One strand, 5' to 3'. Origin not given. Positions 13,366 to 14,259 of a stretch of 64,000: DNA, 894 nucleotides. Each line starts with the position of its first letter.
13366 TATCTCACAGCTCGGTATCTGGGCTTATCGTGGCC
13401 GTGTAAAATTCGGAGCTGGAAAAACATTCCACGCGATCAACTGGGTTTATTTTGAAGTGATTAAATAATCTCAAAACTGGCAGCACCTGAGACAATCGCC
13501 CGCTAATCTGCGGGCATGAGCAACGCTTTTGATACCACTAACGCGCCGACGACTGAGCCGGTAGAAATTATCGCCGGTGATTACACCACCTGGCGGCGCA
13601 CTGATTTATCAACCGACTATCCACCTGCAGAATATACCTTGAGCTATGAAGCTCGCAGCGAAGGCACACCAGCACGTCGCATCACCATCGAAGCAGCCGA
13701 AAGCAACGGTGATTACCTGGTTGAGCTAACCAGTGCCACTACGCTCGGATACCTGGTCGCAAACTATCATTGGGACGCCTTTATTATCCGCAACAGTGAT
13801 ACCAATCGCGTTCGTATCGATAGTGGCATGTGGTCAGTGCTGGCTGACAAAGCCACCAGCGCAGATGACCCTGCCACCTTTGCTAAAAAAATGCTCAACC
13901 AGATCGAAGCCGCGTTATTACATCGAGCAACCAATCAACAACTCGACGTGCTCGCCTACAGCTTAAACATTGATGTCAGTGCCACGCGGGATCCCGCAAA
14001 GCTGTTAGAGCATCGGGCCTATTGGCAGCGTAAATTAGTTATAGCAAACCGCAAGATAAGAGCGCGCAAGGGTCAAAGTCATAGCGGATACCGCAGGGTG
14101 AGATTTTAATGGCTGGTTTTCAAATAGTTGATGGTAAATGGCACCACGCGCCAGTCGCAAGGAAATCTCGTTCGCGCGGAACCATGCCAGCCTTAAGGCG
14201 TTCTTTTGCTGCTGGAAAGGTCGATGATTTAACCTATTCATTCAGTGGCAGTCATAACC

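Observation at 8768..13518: Perfect 57-bp direct repeats bracket a 4.7-kb cassette between terminase and portal; each copy ends at a start codon with a hairpin and no SD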

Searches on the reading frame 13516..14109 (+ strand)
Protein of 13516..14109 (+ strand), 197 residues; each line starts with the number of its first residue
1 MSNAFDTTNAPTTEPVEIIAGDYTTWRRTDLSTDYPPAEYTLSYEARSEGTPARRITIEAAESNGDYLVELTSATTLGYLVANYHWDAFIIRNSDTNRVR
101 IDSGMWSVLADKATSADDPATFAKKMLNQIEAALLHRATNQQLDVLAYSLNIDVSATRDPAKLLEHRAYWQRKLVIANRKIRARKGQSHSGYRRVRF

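Call 7: search_protein_families(library=phrogs, proteins=[window:13516-14109:+], max_evalue=0.001)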
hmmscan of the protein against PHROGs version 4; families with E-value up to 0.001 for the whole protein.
window:13516-14109:+ (197 aa): 1 family
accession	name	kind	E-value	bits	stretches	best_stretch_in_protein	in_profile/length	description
phrog_5774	-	connector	6.6e-15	56.1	1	13-173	2-152/177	head-tail joining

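Call 15: find_related_loci(query=window:13516-14109:+, collection=viral_contigs, flank=10000)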
Query window:13516-14109:+ (197 aa) in viral_contigs; peptide patterns used: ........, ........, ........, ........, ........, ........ (x = any residue, [..] = any of these).
29 stretches matched a pattern, but none encodes a relative of the query by tblastn (E <= 1e-3).

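Call 17: find_homologous_proteins(query=window:13516-14109:+)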
Query window:13516-14109:+ (197 aa): 41 proteins with E <= 0.001 among 318 candidates.
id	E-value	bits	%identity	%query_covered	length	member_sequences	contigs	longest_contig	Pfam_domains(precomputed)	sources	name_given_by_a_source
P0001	3.9e-125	433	100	100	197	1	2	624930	-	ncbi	-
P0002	4.8e-84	299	70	100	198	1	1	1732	-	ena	-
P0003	8.7e-84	298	71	100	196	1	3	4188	-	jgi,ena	jgi:hypothetical protein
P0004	1.8e-83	297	72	100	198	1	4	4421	-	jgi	jgi:hypothetical protein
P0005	6.2e-83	295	71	100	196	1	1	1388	-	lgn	-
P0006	8.5e-83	295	71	100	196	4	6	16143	-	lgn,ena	-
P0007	1.1e-80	288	70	100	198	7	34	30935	-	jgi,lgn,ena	jgi:hypothetical protein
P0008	3.2e-79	283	68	99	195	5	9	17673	-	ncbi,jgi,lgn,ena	jgi:hypothetical protein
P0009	1.5e-78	281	64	100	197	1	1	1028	-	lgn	-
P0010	9.0e-78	278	66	100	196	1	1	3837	-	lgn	-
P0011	1.9e-77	277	64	100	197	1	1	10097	-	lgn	-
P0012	6.1e-77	276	67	99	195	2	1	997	-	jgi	jgi:hypothetical protein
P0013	1.3e-75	271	65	100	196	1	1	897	-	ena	-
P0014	3.3e-74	267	63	100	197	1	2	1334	-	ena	-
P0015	1.5e-72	261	65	100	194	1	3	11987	-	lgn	-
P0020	1.9e-70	254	61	100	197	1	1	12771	-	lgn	-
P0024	6.6e-67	243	59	100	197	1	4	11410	-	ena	-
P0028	3.8e-61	224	56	100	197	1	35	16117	-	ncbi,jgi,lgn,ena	jgi:hypothetical protein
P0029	4.7e-61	224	53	100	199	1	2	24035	-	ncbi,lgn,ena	-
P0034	3.4e-51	192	49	100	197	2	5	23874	-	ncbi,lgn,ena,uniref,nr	ncbi:hypothetical protein [uncultured Paraglaciecola sp.]|uniref:hypothetical protein n=1 Tax=uncult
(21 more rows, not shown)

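Call 18: find_encoding_contigs(protein=P0001, flank=10000, max_places=3)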
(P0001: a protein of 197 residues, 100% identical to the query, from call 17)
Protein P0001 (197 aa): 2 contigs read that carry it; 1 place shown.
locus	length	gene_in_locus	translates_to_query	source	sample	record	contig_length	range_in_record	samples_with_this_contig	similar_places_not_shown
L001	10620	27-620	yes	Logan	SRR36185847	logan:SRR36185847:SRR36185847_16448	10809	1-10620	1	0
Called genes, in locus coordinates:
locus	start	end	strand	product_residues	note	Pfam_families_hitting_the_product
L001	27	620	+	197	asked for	-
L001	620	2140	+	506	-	PF05136:Phage_portal_2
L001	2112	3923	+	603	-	PF04586:Peptidase_S78 (weak), PF05065:Phage_capsid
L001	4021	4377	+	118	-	-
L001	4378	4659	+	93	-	PF05354:Phage_attach (weak)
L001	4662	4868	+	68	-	-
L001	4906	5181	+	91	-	-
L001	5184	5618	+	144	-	-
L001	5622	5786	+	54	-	-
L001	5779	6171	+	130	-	-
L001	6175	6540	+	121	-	-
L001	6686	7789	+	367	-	PF20155:TMP_3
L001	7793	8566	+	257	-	-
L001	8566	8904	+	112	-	-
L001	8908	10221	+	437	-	-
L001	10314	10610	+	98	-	-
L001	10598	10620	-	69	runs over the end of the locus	?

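Call 19: find_encoding_contigs(protein=P0007, flank=10000, max_places=6)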
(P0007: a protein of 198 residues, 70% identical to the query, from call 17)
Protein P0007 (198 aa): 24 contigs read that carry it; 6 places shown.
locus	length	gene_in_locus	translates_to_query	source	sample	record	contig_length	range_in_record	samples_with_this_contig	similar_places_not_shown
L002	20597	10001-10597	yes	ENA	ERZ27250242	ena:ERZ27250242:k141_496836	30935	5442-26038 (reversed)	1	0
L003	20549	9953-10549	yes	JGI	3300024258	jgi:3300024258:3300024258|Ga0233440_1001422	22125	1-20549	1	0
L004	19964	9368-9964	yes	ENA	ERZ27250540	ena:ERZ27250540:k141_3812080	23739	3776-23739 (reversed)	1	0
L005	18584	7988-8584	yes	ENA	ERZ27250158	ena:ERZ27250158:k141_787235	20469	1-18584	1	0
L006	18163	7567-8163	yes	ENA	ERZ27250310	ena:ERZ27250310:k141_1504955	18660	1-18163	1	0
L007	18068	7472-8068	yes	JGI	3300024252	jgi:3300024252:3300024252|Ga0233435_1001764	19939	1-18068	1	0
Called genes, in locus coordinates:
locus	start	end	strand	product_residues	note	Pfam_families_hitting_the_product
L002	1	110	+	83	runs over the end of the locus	-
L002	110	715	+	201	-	-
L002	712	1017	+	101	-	-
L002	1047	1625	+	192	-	-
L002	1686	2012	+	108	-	-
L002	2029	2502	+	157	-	-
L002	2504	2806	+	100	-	-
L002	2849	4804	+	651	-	PF05876:GpA_ATPase, PF20454:GpA_nuclease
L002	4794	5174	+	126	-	PF08765:Mor (weak)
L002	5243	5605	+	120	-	PF08291:Peptidase_M15_3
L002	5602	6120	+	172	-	-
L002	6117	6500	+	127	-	-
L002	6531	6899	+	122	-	-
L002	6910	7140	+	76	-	-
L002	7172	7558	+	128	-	-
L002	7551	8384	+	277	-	-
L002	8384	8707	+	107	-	-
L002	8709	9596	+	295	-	-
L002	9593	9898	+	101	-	-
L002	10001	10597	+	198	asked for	-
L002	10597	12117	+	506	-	PF05136:Phage_portal_2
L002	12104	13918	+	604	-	PF04586:Peptidase_S78, PF05065:Phage_capsid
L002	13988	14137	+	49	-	-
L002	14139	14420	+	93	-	-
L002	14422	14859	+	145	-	-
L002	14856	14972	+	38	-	-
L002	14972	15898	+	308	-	PF18906:Phage_tube_2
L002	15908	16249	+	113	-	-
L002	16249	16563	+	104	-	-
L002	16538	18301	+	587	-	-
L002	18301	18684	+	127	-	-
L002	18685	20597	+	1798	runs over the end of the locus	-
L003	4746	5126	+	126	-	PF08765:Mor (weak)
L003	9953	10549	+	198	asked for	-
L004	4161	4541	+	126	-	PF08765:Mor (weak)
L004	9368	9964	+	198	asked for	-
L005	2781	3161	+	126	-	PF08765:Mor (weak)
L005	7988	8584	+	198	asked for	-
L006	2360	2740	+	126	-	PF08765:Mor (weak)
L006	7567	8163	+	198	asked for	-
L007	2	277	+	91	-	?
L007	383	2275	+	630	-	PF05876:GpA_ATPase, PF20454:GpA_nuclease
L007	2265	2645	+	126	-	PF08765:Mor (weak)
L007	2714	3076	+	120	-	PF08291:Peptidase_M15_3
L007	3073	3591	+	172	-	-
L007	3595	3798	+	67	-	-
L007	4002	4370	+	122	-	-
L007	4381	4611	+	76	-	-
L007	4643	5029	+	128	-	-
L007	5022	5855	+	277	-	-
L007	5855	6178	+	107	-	-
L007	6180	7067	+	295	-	-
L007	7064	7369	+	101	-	-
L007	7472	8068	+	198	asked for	-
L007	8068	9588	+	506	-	PF05136:Phage_portal_2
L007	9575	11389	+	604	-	PF04586:Peptidase_S78, PF05065:Phage_capsid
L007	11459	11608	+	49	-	-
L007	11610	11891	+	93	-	-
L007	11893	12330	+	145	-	-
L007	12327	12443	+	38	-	-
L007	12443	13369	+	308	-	PF18906:Phage_tube_2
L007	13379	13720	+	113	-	-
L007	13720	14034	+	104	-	-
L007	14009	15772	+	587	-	-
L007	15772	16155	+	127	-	-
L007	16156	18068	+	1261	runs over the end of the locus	?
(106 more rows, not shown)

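Call 24: find_encoding_contigs(protein=P0029, flank=10000, max_places=1)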
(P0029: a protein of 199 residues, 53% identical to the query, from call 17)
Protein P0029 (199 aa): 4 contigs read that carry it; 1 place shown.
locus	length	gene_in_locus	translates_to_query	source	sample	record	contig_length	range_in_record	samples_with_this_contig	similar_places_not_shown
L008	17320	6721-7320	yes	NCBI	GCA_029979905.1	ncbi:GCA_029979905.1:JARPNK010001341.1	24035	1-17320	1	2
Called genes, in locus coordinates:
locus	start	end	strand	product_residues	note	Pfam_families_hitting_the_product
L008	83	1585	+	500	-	PF02195:ParB_N, PF01555:N6_N4_Mtase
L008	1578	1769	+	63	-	-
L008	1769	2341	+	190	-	-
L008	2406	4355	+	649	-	PF05876:GpA_ATPase, PF20454:GpA_nuclease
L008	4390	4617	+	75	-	PF02796:HTH_7 (weak)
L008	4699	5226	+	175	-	-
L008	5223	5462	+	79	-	-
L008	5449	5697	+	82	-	-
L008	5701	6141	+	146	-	-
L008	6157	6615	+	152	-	-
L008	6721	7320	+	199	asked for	-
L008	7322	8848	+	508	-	PF05136:Phage_portal_2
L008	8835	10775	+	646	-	PF04586:Peptidase_S78 (weak), PF05065:Phage_capsid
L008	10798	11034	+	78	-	-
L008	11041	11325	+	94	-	PF05354:Phage_attach (weak)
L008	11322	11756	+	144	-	-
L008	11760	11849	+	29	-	-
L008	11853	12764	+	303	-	-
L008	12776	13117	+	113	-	-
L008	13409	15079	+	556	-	-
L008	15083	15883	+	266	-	-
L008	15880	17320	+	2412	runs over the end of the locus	-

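Call 25: find_encoding_contigs(protein=P0034, flank=10000, max_places=1)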
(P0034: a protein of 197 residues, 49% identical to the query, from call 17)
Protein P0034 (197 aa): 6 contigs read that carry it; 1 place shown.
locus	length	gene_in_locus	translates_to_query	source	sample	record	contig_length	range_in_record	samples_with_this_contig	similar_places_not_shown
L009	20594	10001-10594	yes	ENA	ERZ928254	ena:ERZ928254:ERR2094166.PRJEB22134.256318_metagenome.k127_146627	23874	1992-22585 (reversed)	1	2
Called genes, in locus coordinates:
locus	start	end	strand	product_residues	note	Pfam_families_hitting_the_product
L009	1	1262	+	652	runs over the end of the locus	PF05876:GpA_ATPase, PF20454:GpA_nuclease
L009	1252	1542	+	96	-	PF08765:Mor, PF02796:HTH_7 (weak)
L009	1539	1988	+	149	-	-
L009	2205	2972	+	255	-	PF09669:Phage_pRha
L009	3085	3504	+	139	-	PF01551:Peptidase_M23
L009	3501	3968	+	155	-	PF11351:GTA_holin_3TM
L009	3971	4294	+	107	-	-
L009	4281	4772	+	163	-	-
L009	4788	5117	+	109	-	-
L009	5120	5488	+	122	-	-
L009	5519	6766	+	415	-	PF00041:fn3 (weak), PF14099:Polysacc_lyase (weak)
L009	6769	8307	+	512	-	-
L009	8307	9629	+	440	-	-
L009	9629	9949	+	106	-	-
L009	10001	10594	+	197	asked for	-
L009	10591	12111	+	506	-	PF05136:Phage_portal_2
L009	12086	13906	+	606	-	PF05065:Phage_capsid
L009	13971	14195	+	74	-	-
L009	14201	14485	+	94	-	-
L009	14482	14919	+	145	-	-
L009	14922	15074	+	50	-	-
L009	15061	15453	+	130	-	-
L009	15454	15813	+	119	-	-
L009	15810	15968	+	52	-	-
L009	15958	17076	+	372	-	PF20155:TMP_3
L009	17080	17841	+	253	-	-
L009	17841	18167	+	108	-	-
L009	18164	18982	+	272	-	-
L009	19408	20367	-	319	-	PF00589:Phage_integrase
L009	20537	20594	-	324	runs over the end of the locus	PF13495:Phage_int_SAM_4, PF00589:Phage_integrase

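Call 26: find_encoding_contigs(protein=P0008, flank=10000, max_places=1)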
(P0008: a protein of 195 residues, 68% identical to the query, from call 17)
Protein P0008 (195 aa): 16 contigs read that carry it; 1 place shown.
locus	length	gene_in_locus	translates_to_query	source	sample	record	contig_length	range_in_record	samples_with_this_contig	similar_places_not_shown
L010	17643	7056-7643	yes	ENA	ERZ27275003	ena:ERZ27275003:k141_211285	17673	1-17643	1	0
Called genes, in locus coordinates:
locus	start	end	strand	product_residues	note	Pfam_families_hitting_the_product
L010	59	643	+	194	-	-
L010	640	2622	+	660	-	PF05876:GpA_ATPase, PF20454:GpA_nuclease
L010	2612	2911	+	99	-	PF08279:HTH_11 (faint), PF13518:HTH_28 (weak)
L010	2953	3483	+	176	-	-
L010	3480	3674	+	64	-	-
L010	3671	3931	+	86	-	-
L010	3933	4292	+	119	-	-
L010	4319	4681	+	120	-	-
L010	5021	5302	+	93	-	-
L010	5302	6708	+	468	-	-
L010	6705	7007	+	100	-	-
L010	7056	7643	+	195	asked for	-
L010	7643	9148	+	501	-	PF05136:Phage_portal_2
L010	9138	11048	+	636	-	PF04586:Peptidase_S78, PF05065:Phage_capsid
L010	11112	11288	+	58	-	-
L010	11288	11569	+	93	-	PF05354:Phage_attach (weak)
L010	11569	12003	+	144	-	-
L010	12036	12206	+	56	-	-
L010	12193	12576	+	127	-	-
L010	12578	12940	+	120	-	-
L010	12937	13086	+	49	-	-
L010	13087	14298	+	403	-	PF20155:TMP_3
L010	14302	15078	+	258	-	-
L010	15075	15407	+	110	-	-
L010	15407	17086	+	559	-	PF13306:LRR_5 (faint), PF03382:DUF285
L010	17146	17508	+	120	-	-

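Call 33: find_related_loci(query=A1, collection=viral_contigs, flank=10000)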
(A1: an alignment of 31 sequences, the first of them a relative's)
Query A1 (197 aa) in viral_contigs; peptide patterns used: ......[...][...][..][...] (x = any residue, [..] = any of these).
600 stretches matched a pattern (row limit reached: there are more); 536 encode a relative of the query (tblastn E <= 1e-3); the best 80 are kept; 80 distinct loci.
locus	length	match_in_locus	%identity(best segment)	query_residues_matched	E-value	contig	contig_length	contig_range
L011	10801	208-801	71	1-197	6e-90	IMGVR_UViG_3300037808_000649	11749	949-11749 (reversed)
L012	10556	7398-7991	70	1-197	4e-88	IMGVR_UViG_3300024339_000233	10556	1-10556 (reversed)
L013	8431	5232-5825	70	1-197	4e-88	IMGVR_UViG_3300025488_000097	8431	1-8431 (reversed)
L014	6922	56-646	61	1-197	1e-78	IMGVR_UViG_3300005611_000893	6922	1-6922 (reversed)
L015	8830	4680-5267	61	1-197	2e-78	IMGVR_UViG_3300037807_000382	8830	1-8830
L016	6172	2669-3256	61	1-197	2e-78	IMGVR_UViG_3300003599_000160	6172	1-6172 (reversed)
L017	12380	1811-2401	56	1-197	3e-69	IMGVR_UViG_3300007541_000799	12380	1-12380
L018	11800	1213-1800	53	1-197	1e-63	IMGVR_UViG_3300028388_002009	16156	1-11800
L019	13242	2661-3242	44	1-197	1e-45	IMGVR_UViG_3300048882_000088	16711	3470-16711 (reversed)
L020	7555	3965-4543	42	1-196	5e-45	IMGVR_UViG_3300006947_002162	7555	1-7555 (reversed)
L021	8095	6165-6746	43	1-197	3e-45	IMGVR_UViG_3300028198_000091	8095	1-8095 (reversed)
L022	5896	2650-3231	44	1-197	3e-45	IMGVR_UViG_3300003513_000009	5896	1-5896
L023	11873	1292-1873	46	1-197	3e-45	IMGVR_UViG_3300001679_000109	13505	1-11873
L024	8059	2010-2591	43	1-197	3e-45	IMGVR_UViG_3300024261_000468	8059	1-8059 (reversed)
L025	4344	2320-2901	41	1-197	3e-45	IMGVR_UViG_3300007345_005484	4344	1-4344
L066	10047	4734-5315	42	1-197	8e-43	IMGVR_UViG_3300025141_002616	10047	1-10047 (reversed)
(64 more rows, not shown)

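Call 36: find_encoding_contigs(protein=P0028, flank=10000, max_places=2)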
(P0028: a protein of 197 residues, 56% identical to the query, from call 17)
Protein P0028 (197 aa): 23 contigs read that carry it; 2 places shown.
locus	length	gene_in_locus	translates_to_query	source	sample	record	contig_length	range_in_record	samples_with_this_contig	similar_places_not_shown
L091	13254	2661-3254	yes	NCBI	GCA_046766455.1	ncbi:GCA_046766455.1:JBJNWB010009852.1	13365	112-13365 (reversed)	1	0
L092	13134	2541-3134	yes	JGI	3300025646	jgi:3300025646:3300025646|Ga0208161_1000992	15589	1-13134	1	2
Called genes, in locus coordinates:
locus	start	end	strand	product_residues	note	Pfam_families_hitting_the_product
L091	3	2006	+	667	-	?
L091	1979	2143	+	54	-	-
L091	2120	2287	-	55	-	-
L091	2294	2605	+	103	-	-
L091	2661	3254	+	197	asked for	-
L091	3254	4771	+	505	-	PF05136:Phage_portal_2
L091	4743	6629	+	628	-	PF04586:Peptidase_S78, PF05065:Phage_capsid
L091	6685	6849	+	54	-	-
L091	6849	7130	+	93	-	-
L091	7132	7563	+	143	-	-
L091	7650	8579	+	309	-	PF18906:Phage_tube_2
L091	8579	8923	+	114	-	-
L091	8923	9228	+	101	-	-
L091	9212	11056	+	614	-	-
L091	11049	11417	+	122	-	-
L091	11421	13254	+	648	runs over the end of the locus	?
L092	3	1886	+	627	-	?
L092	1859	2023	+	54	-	-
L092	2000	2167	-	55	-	-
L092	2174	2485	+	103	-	-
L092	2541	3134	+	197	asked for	-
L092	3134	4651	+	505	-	PF05136:Phage_portal_2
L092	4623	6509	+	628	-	PF04586:Peptidase_S78, PF05065:Phage_capsid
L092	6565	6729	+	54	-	-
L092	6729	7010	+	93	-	PF05354:Phage_attach (weak)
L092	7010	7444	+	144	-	-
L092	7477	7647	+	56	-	-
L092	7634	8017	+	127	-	-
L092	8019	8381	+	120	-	-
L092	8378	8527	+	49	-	-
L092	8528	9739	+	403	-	PF20155:TMP_3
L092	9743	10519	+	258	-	-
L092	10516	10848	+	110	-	-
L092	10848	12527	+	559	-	PF13306:LRR_5 (faint), PF03382:DUF285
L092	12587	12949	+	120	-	-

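Call 37: find_encoding_contigs(protein=P0024, flank=10000, max_places=1)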
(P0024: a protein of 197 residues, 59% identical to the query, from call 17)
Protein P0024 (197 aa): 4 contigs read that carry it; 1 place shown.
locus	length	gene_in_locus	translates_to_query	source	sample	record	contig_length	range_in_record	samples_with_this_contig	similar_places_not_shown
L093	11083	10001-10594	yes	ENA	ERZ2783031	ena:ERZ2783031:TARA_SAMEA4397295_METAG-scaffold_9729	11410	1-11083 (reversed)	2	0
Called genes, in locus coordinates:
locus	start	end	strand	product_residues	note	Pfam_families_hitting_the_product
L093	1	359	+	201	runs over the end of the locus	-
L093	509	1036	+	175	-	-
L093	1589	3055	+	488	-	PF05876:GpA_ATPase, PF20454:GpA_nuclease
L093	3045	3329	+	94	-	PF08765:Mor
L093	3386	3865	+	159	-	PF01551:Peptidase_M23 (faint)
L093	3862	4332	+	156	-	PF11351:GTA_holin_3TM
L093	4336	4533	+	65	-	-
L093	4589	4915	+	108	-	-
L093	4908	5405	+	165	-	-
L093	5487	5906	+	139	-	-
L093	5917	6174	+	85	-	-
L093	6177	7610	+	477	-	-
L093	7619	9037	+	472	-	PF24938:DUF7755 (faint)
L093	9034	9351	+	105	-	PF10651:BppU_N (weak)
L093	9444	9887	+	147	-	-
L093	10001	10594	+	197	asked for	-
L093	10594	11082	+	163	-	?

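Call 38: find_encoding_contigs(protein=P0020, flank=10000, max_places=1)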
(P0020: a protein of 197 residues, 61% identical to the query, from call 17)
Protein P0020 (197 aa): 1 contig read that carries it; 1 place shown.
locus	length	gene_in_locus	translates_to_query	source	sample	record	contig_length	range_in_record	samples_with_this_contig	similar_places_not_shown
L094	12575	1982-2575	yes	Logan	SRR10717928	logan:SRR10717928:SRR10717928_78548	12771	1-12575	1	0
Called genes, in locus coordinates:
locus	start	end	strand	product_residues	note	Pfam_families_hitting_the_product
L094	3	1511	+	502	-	?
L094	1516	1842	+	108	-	-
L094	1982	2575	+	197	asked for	-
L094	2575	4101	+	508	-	PF05136:Phage_portal_2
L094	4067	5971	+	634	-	PF04586:Peptidase_S78, PF05065:Phage_capsid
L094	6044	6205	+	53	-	-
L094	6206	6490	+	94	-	PF05354:Phage_attach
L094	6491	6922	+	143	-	-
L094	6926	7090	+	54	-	-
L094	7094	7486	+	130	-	-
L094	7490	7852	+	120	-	-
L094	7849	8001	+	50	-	-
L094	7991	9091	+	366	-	PF20155:TMP_3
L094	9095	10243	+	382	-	-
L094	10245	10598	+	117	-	-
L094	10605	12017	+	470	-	-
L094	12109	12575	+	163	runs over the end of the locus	-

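Call 54: find_related_loci(query=window:13516-14109:+, collection=genome_contigs, flank=10000)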
Query window:13516-14109:+ (197 aa) in genome_contigs; peptide patterns used: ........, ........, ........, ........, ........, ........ (x = any residue, [..] = any of these).
65 stretches matched a pattern, but none encodes a relative of the query by tblastn (E <= 1e-3).
